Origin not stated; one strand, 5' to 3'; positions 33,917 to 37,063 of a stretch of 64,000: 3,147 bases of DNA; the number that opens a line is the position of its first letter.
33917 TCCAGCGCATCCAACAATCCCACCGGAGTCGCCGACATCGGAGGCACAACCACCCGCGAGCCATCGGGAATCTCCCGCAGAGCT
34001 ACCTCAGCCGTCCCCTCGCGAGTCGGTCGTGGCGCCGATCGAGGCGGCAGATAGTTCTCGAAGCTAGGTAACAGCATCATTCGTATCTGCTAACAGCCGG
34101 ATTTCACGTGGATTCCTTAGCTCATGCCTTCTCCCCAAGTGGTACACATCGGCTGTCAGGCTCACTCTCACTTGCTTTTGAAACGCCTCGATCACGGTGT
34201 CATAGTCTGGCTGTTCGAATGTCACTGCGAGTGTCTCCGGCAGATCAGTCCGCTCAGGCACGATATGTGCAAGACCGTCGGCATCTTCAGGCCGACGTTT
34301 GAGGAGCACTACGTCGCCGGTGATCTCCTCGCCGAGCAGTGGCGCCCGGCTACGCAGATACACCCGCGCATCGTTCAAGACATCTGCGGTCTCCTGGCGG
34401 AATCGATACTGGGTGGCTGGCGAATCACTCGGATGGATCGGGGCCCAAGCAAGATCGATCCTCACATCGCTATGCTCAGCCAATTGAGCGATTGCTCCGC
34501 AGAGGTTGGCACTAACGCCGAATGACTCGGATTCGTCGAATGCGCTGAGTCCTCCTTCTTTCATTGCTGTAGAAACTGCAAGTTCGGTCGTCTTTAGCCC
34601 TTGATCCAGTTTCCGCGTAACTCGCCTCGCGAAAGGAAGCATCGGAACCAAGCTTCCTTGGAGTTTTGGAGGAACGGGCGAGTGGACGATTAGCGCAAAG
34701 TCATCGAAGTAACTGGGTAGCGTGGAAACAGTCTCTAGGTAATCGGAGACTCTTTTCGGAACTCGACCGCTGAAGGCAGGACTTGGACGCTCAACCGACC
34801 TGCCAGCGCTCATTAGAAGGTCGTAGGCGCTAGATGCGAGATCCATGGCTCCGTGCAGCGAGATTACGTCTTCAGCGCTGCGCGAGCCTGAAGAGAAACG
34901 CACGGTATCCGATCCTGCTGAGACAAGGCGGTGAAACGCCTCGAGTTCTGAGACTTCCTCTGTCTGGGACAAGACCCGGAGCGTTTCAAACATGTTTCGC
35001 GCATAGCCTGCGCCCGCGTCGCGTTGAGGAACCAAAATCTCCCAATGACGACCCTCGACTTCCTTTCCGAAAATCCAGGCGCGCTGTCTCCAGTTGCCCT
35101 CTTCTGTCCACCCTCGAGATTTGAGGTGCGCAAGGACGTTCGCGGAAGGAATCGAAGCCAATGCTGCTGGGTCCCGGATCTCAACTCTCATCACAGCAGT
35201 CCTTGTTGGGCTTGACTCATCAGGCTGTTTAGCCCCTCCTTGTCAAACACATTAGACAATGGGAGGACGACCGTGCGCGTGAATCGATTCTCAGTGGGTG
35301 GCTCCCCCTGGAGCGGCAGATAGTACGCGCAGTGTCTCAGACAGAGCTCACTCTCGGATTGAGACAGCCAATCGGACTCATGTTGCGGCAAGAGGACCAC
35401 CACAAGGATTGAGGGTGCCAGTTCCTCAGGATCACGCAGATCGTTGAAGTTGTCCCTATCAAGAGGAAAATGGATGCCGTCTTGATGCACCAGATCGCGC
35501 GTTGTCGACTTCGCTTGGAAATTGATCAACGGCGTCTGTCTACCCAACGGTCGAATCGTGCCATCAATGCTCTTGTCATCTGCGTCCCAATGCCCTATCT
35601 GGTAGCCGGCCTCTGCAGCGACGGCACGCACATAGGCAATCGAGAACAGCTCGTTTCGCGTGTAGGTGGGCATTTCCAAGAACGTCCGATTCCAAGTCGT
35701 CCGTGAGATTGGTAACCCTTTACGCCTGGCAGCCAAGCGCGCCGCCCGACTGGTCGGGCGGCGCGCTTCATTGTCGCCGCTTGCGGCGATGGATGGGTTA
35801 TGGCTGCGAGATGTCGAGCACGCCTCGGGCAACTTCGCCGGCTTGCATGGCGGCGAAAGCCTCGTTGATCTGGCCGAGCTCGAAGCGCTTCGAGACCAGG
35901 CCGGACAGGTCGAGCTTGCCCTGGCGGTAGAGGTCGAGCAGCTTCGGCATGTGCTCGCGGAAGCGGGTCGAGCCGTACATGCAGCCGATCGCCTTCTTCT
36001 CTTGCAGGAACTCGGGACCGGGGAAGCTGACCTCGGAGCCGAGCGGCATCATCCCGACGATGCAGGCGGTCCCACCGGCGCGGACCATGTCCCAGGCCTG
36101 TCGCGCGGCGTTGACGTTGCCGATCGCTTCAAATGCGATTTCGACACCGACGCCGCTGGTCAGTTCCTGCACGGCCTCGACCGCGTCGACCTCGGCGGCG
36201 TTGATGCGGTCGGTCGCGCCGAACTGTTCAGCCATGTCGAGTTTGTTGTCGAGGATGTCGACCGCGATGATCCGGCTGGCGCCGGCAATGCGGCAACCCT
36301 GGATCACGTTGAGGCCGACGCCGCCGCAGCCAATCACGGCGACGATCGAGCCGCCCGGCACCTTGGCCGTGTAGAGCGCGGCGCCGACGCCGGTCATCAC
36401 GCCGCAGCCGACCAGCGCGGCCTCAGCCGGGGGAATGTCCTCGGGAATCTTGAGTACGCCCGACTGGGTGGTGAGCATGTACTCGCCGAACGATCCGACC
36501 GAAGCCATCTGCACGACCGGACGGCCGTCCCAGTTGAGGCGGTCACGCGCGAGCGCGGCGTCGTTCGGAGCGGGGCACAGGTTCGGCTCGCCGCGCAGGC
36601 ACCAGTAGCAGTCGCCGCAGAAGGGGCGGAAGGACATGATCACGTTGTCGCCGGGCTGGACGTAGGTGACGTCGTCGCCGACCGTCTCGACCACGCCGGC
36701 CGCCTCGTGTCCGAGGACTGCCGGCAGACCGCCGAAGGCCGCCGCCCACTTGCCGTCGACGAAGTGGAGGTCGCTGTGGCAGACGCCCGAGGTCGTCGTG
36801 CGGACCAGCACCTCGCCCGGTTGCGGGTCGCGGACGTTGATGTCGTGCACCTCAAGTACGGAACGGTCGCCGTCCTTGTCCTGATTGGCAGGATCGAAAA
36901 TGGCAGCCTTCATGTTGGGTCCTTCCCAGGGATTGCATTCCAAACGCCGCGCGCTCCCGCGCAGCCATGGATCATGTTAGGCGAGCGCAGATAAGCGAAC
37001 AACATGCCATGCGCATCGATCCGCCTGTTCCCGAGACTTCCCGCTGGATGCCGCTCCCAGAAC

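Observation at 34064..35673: Low-GC two-gene insert: a DUF4365-like predicted nuclease translationally coupled to a 376-aa protein with no recognisable motifs (candidate undescribed defence/abortive-infection-type module)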

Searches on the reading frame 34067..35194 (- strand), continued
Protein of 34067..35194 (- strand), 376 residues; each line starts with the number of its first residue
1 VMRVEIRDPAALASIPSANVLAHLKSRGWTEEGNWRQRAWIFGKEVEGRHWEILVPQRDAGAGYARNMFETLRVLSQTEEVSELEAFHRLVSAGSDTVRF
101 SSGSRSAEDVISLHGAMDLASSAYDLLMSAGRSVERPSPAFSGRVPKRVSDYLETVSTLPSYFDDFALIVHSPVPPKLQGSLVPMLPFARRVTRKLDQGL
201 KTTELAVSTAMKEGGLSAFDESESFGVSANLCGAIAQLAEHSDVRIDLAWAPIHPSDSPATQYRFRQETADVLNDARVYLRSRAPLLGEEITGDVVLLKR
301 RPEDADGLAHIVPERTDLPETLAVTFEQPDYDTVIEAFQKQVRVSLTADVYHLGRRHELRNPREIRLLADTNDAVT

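Call 100: search_protein_families(library=pfam, alignment_id=A7, max_evalue=0.05)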
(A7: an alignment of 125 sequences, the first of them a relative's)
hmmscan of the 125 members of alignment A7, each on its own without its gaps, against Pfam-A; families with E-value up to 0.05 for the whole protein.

A. member 1, P0001 (375 aa): 0 families

B. families by the number of members that match (of 125 scanned): 11 families
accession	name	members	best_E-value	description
PF10620.15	MdcG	1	8.9e-05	Phosphoribosyl-dephospho-CoA transferase MdcG C-terminal domain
PF21597.2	TetR_C_43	1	0.012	Transcriptional regulator SbtR-like, C-terminal domain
PF01336.31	tRNA_anti-codon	1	0.013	OB-fold nucleic acid binding domain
PF10727.15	Rossmann-like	1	0.015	Rossmann-like domain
PF19818.4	DUF6301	1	0.016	Family of unknown function (DUF6301)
PF19493.4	Trypco1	1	0.016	Trypsin-co-occurring domain 1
PF24211.1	DUF7432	1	0.02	Family of unknown function (DUF7432)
PF06684.16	AA_synth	1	0.028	Amino acid synthesis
PF24265.1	DUF7466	1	0.03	Family of unknown function (DUF7466)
PF04212.24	MIT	1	0.035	MIT (microtubule interacting and transport) domain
PF23342.1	WDR90_beta-prop_4th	1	0.036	WDR90, 4th beta-propeller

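Call 101: search_solved_structures(query=A7, max_evalue=10)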
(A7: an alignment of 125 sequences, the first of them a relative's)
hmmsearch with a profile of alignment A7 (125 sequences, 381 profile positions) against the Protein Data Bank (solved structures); distinct sequences matched with E-value up to 10: 2.
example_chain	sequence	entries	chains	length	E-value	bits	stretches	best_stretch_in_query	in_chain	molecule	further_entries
8tn1_A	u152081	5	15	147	0.021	16.6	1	113-232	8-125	De novo designed 4 helix bundles | De novo designed protein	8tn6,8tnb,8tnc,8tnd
6q68_B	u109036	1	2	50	0.75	11.5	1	9-37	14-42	Genome polyprotein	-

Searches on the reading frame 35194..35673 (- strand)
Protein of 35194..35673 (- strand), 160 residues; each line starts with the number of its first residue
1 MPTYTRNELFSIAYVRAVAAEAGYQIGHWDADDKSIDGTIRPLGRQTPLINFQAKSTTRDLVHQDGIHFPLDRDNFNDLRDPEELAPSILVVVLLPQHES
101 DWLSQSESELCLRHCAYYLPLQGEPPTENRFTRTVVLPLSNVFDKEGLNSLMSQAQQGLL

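Call 4: search_protein_families(library=pfam, proteins=[window:35194-35673:-], max_evalue=1)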
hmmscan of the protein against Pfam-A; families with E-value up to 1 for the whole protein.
window:35194-35673:- (160 aa): 1 family
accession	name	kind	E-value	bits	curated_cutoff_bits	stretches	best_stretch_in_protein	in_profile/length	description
PF14280.11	DUF4365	-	1.1e-16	61.6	24.3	1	9-154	2-138/139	Domain of unknown function (DUF4365)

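Call 5: search_protein_families(library=padloc, proteins=[window:35194-35673:-], max_evalue=1)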
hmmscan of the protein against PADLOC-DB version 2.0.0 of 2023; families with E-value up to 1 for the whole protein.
window:35194-35673:- (160 aa): 25 families
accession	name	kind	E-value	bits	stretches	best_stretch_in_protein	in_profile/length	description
PDLC04278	PDC-M02A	-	4.3e-50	168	1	5-158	7-164/167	-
PDLC04297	PDC-M02A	-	6e-49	164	1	1-158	1-162/165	-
PDLC04291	PDC-M02A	-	2e-38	130.1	1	2-158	11-173/176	-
PDLC04290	PDC-M02A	-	1.2e-34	117.5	1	6-158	7-166/170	-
PDLC04277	PDC-M02A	-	3.2e-32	109.8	1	5-156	6-164/169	-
PDLC04295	PDC-M02A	-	2.1e-31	107.2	1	1-155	45-197/203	-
PDLC04282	PDC-M02A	-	2.4e-30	103.5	1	1-157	16-177/182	-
PDLC04274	PDC-M02A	-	2.1e-29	100.5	1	7-154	29-179/186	-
PDLC04276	PDC-M02A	-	2.3e-29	100.3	1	6-158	24-181/184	-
PDLC04273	PDC-M02A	-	4.3e-27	93.3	1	7-156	10-164/172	-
PDLC04287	PDC-M02A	-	6.5e-25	86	1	10-154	13-168/182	-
PDLC04292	PDC-M02A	-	1.6e-23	81.4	1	9-157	9-165/169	-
PDLC04284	PDC-M02A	-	1.1e-22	78.5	1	10-155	28-180/188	-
PDLC04275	PDC-M02A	-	3.5e-22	77.2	1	5-158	7-164/172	-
PDLC04286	PDC-M02A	-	1.1e-20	72.3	1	6-156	9-156/167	-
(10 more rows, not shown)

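Call 6: search_protein_families(library=ncbifam, proteins=[window:35194-35673:-], max_evalue=1)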
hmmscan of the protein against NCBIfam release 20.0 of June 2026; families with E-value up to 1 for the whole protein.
window:35194-35673:- (160 aa): 0 families

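Call 7: search_protein_families(library=phrogs, proteins=[window:35194-35673:-], max_evalue=1)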
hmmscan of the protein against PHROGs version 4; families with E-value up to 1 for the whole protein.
window:35194-35673:- (160 aa): 1 family
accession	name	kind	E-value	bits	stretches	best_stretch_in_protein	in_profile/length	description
phrog_27905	-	unknown function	8.3e-15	56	1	6-155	7-161/167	-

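Call 28: find_homologous_proteins(query=window:35194-35673:-)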
Query window:35194-35673:- (160 aa): 18 proteins with E <= 0.001 among 75 candidates.
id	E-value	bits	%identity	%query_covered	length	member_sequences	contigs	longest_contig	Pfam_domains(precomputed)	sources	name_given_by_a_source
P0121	2.5e-103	361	100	100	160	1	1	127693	PF14280.12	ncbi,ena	-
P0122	1.0e-71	258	71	100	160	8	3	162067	PF14280.12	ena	-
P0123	7.4e-63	229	61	98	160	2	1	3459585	PF14280.12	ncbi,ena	-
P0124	1.4e-45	173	79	62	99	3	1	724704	PF14280.12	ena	-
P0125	5.2e-39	152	48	94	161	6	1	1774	PF14280.12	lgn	-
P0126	7.1e-37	145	49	94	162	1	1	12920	PF14280.12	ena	-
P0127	4.6e-36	142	45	98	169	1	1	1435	PF14280.12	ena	-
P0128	4.8e-36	142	45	94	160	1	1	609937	PF14280.12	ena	-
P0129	4.8e-34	136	50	93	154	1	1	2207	PF14280.12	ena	-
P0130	6.7e-32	129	48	94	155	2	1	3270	PF14280.12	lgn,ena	-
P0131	1.4e-30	124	46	96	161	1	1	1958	PF14280.12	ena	-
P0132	4.0e-30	123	45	96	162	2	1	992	PF14280.12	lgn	-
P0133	1.6e-29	121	44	99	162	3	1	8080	PF14280.12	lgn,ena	-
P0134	6.6e-29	119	44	95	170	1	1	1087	PF14280.12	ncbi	-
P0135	4.8e-28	116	44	94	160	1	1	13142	PF14280.12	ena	-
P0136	1.4e-27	115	41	99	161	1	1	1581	PF14280.12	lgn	-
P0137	5.5e-19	87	32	75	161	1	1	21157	PF14280.12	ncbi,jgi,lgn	ncbi:MAG TPA: DUF4365 domain-containing protein [Gemmataceae bacterium]|jgi:hypothetical protein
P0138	6.3e-18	83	37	95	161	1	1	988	PF14280.12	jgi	jgi:hypothetical protein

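Call 39: search_solved_structures(query=A2, max_evalue=1, show_alignments=2)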
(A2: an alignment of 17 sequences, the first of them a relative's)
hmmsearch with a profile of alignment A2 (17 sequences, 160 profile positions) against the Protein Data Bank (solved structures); distinct sequences matched with E-value up to 1: 6.
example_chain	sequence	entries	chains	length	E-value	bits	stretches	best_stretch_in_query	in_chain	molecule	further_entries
1az4_A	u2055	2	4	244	0.36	13.6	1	8-71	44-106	ECORV ENDONUCLEASE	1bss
1b96_A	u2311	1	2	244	0.53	13.1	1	8-71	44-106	RESTRICTION ENDONUCLEASE ECORV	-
2ge5_A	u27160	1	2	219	0.65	12.8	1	8-71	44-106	Type II restriction enzyme EcoRV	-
1az0_A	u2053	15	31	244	0.73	12.7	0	8-71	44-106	PROTEIN (TYPE II RESTRICTION ENZYME ECORV) | ECORV ENDONUCLEASE | RESTRICTION ENDONUCLEASE ECORV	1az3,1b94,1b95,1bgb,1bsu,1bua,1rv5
1eo3_A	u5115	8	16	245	0.74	12.6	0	8-71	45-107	TYPE II RESTRICTION ENZYME ECORV | ENDONUCLEASE EcoR V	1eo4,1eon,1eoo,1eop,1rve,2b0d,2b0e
1stx_A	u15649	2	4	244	0.74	12.6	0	8-71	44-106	Type II restriction enzyme EcoRV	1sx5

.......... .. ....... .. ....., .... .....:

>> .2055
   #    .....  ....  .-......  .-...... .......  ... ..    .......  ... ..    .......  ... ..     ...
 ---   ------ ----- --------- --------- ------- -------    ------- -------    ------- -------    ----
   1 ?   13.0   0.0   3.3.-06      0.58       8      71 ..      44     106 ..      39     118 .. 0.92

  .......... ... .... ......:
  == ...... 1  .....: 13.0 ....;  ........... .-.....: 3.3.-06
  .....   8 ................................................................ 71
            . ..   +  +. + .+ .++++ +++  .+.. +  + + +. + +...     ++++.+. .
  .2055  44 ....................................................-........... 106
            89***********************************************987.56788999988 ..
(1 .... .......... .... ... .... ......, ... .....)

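Call 62: predict_structure(alignment_id=A2)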
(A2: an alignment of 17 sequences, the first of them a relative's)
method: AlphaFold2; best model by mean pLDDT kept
length: 160 residues; sequences in the alignment: 17
mean_pLDDT: 88.1   pTM: 0.85
mean pLDDT of the five models: 88.1, 87.4, 87.1, 86.0, 83.1
residues with pLDDT >= 90: 91; 70-90: 62; 50-70: 6; < 50: 1
segments of 3 or more residues with pLDDT < 50: none
pLDDT, mean of each block of 10 residues (from residue 1): 73 92 93 87 91 92 93 91 90 83 73 88 84 93 95 91
secondary structure, 60 per line:
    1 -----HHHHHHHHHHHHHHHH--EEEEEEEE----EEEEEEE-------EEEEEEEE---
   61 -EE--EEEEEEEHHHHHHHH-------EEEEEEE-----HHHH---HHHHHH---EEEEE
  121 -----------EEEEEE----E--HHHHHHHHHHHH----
elements in order: H6-21 E24-31 E36-42 E50-57 E66-72 H73-80 E88-94 H100-103 H107-112 E116-120 E132-137 H145-156

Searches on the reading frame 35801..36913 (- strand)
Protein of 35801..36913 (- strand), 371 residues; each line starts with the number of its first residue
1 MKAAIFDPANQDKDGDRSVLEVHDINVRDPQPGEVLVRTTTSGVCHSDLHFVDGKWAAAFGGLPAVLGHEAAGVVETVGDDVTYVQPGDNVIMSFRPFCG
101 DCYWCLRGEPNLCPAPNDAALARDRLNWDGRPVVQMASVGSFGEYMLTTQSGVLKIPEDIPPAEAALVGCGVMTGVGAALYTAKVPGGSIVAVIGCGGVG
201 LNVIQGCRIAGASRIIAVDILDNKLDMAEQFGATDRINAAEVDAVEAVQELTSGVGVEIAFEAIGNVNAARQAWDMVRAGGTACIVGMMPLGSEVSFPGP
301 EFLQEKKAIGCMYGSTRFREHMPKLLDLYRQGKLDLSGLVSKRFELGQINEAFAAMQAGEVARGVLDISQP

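Call 4: search_protein_families(library=pfam, proteins=[window:35801-36913:-], max_evalue=1)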
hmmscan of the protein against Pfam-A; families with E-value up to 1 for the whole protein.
window:35801-36913:- (371 aa): 6 families
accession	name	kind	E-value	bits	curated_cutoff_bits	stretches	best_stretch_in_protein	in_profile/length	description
PF00107.32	ADH_zinc_N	-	7.9e-28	97.4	31.8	1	198-328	1-126/129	Zinc-binding dehydrogenase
PF08240.17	ADH_N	-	2.2e-27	95.8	23.5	1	31-158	1-104/104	Alcohol dehydrogenase GroES-like domain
PF13602.12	ADH_zinc_N_2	-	1.4e-08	36.1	27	1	232-360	2-127/134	Zinc-binding dehydrogenase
PF16912.11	Glu_dehyd_C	-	7.5e-06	26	34.9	1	191-355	34-200/211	Glucose dehydrogenase C-terminus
PF01180.27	DHO_dh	-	0.36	10.4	27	1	244-287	226-269/291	Dihydroorotate dehydrogenase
PF00899.27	ThiF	-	0.98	9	28.1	0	191-220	23-52/238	ThiF family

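Call 82: find_related_loci(query=window:35801-36913:-, collection=metagenome_contigs, flank=4000)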
Query window:35801-36913:- (371 aa) in metagenome_contigs; peptide patterns used: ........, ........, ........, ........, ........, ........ (x = any residue, [..] = any of these).
107 stretches matched a pattern; 28 encode a relative of the query (tblastn E <= 1e-3); 28 distinct loci.
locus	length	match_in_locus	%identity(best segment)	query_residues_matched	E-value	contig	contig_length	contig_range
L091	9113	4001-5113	94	1-371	0e+0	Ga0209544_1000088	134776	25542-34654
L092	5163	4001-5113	94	1-371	0e+0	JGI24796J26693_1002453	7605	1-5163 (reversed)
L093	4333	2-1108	88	3-371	0e+0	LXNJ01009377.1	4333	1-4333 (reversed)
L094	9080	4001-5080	65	1-370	6e-159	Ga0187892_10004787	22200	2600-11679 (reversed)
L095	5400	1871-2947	64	1-369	6e-160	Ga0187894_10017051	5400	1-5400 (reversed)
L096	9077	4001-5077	64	1-369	9e-158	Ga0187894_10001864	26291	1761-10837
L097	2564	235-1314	64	1-370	5e-167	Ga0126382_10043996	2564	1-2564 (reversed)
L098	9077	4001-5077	64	1-369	7e-156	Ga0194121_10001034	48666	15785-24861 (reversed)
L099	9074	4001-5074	64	1-368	6e-155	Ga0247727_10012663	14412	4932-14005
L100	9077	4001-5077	62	1-369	4e-153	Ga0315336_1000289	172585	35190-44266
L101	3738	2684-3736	62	1-361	3e-155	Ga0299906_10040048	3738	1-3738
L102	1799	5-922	66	63-368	4e-145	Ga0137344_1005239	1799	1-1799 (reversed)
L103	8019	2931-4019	44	1-366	2e-90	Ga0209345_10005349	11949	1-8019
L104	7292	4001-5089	43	1-366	2e-88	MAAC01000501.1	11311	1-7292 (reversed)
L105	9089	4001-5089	43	1-366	1e-88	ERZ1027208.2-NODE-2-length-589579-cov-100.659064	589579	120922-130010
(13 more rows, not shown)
